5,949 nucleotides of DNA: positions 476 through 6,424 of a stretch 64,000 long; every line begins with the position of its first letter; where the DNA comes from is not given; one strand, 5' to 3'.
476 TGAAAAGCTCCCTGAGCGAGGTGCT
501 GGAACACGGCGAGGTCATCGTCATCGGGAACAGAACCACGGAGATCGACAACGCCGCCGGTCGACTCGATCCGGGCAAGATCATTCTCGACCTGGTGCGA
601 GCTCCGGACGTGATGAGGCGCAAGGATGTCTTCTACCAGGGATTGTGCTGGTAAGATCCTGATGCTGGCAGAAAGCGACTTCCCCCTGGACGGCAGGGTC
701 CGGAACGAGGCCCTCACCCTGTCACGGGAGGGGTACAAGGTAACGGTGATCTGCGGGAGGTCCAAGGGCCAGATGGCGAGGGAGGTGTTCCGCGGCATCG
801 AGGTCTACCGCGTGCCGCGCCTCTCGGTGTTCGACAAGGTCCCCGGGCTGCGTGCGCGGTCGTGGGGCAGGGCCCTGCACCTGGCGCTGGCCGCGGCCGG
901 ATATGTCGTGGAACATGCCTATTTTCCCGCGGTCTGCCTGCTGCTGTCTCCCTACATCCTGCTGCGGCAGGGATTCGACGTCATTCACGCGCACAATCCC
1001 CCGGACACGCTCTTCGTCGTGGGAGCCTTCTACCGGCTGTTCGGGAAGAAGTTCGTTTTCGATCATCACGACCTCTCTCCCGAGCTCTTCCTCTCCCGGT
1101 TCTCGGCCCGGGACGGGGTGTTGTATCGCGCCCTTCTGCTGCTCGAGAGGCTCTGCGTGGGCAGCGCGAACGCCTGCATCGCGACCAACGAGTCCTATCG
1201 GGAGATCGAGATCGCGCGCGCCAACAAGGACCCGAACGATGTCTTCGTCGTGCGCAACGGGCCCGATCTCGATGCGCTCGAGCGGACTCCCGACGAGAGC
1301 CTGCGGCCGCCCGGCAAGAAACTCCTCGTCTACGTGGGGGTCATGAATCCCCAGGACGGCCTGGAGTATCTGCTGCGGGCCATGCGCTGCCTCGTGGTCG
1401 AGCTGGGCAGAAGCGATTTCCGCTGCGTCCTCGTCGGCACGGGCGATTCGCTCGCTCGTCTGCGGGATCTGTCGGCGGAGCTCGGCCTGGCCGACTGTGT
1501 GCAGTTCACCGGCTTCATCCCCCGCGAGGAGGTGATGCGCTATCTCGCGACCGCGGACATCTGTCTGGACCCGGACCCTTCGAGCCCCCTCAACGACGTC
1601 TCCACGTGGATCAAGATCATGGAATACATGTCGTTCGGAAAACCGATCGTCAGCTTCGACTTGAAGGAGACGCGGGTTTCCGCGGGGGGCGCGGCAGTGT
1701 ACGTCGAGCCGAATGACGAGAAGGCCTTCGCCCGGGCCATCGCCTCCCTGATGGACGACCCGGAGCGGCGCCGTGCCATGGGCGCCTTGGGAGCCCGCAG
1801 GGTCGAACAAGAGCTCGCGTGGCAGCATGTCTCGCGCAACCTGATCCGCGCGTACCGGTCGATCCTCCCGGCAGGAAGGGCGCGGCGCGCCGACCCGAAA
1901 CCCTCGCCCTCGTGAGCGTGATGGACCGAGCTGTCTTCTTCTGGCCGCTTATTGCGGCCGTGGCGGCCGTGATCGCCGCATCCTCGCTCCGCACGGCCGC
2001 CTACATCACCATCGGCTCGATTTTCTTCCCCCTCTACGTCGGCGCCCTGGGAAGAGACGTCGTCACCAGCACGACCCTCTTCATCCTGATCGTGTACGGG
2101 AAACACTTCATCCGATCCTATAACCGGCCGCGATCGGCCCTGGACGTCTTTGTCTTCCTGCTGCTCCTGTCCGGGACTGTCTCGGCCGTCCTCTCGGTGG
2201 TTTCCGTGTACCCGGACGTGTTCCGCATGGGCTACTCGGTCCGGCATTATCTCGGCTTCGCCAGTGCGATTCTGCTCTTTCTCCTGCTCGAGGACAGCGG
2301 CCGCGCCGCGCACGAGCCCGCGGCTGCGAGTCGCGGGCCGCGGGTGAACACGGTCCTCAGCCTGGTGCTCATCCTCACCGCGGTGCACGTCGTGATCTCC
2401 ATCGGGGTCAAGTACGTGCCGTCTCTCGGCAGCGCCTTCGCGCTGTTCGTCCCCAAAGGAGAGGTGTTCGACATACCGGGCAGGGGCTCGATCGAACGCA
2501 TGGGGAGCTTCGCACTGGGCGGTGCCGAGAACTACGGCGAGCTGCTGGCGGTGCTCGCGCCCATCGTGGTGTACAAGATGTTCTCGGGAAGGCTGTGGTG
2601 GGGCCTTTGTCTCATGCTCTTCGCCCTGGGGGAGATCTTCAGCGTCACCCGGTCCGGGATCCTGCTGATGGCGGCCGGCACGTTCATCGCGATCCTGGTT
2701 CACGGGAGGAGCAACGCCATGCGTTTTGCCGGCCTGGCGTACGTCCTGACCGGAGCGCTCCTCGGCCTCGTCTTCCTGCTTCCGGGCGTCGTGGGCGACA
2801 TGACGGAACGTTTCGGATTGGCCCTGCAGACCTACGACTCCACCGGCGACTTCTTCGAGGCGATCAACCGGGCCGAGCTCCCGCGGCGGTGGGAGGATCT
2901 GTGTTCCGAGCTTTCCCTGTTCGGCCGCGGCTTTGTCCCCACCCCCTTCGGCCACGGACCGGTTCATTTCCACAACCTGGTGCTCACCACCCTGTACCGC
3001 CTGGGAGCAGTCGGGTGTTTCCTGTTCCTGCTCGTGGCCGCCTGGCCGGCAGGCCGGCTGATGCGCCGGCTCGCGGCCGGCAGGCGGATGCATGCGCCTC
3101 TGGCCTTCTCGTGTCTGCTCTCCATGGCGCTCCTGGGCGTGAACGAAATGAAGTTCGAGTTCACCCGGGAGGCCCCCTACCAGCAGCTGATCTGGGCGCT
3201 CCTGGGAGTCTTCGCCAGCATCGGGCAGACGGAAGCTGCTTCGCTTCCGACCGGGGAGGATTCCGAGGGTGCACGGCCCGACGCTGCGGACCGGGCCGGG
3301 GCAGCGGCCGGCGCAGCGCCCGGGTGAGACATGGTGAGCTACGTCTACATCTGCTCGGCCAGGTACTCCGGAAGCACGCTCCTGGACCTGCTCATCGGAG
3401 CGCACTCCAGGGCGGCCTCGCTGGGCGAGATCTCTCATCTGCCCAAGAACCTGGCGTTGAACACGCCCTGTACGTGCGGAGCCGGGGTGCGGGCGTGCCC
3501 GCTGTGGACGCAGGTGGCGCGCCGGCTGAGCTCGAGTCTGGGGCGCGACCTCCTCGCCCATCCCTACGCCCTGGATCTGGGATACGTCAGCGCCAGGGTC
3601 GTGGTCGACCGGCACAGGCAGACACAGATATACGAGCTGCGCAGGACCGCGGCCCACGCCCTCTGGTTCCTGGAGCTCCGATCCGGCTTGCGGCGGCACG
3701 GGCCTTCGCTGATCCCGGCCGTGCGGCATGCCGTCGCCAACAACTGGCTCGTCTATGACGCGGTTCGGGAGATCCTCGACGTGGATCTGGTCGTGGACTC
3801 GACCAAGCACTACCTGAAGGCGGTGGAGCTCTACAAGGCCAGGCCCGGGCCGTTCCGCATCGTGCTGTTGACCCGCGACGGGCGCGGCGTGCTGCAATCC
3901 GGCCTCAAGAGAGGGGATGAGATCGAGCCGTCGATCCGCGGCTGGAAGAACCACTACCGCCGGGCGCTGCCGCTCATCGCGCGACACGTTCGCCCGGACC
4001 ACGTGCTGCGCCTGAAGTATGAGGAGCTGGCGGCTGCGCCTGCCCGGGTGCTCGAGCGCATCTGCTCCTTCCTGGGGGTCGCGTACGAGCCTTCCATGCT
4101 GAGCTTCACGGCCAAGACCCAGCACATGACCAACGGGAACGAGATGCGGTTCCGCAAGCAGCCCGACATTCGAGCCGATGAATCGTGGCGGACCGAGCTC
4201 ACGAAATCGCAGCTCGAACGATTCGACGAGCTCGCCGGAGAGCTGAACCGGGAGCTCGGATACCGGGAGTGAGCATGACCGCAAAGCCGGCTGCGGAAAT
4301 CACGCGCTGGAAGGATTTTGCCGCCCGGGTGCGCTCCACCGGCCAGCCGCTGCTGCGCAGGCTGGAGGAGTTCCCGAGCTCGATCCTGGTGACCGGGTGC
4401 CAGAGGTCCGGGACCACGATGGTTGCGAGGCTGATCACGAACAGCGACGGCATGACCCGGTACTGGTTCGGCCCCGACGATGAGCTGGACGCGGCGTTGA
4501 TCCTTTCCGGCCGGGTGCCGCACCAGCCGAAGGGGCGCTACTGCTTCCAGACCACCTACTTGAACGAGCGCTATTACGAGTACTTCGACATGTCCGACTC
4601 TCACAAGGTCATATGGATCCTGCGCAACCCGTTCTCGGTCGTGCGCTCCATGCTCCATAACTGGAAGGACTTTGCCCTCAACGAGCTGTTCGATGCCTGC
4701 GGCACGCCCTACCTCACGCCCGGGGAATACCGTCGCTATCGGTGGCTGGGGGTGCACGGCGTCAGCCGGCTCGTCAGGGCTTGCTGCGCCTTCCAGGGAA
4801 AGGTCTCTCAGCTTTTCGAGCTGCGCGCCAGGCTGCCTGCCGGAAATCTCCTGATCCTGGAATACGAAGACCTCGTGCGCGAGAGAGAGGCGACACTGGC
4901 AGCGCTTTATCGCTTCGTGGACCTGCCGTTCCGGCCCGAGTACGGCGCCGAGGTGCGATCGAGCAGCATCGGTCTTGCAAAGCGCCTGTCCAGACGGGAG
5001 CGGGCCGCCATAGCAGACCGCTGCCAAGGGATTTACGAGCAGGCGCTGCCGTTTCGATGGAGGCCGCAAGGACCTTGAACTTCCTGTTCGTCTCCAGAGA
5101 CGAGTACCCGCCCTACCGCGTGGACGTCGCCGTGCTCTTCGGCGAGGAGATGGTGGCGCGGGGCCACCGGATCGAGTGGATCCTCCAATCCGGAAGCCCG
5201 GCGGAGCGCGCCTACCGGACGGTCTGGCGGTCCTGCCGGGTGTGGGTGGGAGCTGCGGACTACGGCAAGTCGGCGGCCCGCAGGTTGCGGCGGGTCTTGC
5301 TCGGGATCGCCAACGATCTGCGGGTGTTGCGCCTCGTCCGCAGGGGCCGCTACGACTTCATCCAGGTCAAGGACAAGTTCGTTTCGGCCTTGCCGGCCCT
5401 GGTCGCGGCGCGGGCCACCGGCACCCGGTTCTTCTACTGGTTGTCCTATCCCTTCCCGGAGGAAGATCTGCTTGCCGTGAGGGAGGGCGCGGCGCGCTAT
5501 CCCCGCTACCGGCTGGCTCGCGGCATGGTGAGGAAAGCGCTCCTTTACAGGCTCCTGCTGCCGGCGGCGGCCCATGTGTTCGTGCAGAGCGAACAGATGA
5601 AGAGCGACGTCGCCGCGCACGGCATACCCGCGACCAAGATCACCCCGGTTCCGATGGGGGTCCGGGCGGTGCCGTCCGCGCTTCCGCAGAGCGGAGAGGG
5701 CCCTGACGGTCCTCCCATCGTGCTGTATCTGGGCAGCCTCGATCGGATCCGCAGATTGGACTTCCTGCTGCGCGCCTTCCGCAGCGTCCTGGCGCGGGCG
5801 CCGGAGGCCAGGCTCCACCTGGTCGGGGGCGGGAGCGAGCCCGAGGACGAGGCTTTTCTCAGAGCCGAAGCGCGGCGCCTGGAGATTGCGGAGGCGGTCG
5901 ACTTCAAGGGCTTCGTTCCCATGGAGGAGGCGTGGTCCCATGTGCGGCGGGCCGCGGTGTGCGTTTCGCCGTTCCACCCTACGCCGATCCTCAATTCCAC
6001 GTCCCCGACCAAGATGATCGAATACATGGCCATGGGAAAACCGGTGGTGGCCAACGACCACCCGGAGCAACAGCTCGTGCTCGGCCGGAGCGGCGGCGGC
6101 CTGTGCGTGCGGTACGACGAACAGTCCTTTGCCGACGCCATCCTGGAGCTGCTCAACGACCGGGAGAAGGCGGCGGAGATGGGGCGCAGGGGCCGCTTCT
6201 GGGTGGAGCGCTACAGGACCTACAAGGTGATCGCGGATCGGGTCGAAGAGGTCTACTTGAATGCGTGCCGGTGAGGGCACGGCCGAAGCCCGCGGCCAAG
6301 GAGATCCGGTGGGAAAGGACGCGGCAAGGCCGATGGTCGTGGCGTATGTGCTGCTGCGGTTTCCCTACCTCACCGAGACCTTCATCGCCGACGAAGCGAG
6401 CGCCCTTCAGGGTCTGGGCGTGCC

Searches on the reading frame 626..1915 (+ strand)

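Call 51: search_protein_families(library=pfam, proteins=[window:626-1915:+], max_evalue=0.00001)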
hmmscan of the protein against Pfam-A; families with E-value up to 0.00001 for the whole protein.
window:626-1915:+ (429 aa): 5 families
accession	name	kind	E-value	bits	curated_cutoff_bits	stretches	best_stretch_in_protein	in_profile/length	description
PF13692.12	Glyco_trans_1_4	-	4.3e-25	89.1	27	1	232-378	2-142/142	Glycosyl transferases group 1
PF00534.26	Glycos_transf_1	-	3.4e-24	85.7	26.4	1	222-387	6-167/172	Glycosyl transferases group 1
PF13439.12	Glyco_transf_4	-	7.6e-15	55.8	28.5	1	111-216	67-169/170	Glycosyltransferase Family 4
PF13579.12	Glyco_trans_4_4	-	1.4e-12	48.7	29.7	1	25-212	7-158/158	Glycosyl transferase 4-like domain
PF13524.12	Glyco_trans_1_2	-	2.1e-08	34.7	25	1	264-407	14-143/144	Glycosyl transferase-like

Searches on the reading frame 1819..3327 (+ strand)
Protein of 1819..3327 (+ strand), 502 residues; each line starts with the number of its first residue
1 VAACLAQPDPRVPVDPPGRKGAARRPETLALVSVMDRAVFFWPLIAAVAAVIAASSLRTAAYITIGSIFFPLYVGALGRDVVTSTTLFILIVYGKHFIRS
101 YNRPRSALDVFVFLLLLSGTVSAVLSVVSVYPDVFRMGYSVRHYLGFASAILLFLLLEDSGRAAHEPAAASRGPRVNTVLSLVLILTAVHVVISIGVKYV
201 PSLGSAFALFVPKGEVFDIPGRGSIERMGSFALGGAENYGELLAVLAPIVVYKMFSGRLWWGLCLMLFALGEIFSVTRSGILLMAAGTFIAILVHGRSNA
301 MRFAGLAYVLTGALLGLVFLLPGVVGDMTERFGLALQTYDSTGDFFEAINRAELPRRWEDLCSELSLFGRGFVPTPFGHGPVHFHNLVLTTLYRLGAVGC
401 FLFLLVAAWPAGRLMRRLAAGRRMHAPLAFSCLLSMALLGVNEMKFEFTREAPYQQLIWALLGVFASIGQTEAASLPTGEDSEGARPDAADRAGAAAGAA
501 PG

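Call 51: search_protein_families(library=pfam, proteins=[window:1819-3327:+], max_evalue=0.00001)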
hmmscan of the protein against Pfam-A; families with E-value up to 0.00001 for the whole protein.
window:1819-3327:+ (502 aa): 1 family
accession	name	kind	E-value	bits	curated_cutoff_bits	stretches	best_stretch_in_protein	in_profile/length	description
PF04932.20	Wzy_C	-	2.8e-06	27.6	31.7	1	264-404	2-149/149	O-Antigen ligase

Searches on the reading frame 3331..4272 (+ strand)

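Call 51: search_protein_families(library=pfam, proteins=[window:3331-4272:+], max_evalue=0.00001)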
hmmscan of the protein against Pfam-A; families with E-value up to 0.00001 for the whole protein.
window:3331-4272:+ (313 aa): 2 families
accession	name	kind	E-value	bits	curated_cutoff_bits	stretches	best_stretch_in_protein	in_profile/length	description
PF13469.12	Sulfotransfer_3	-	3.8e-14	53.9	27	1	5-254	2-216/216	Sulfotransferase family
PF00685.33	Sulfotransfer_1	-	1.8e-08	34.6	22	1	209-304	144-249/255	Sulfotransferase domain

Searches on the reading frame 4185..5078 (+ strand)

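Call 51: search_protein_families(library=pfam, proteins=[window:4185-5078:+], max_evalue=0.00001)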
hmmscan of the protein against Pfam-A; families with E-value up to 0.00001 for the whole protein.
window:4185-5078:+ (297 aa): 2 families
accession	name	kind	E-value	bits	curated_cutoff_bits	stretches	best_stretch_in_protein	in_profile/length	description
PF13469.12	Sulfotransfer_3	-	1e-13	52.5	27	1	141-250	126-215/216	Sulfotransferase family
PF00685.33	Sulfotransfer_1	-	1.2e-08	35.2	22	1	137-252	88-186/255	Sulfotransferase domain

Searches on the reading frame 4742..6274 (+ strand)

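Call 51: search_protein_families(library=pfam, proteins=[window:4742-6274:+], max_evalue=0.00001)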
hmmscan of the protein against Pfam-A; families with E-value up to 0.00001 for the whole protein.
window:4742-6274:+ (510 aa): 5 families
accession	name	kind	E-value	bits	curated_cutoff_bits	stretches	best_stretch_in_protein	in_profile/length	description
PF13692.12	Glyco_trans_1_4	-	3.4e-25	89.4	27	1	325-473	2-142/142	Glycosyl transferases group 1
PF00534.26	Glycos_transf_1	-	1.2e-23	83.9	26.4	1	319-485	10-170/172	Glycosyl transferases group 1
PF13579.12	Glyco_trans_4_4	-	3.6e-15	57.1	29.7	1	134-306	11-158/158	Glycosyl transferase 4-like domain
PF13439.12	Glyco_transf_4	-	4e-12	46.9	28.5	1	133-307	11-166/170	Glycosyltransferase Family 4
PF13524.12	Glyco_trans_1_2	-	4.9e-09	36.7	25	1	346-501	5-142/144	Glycosyl transferase-like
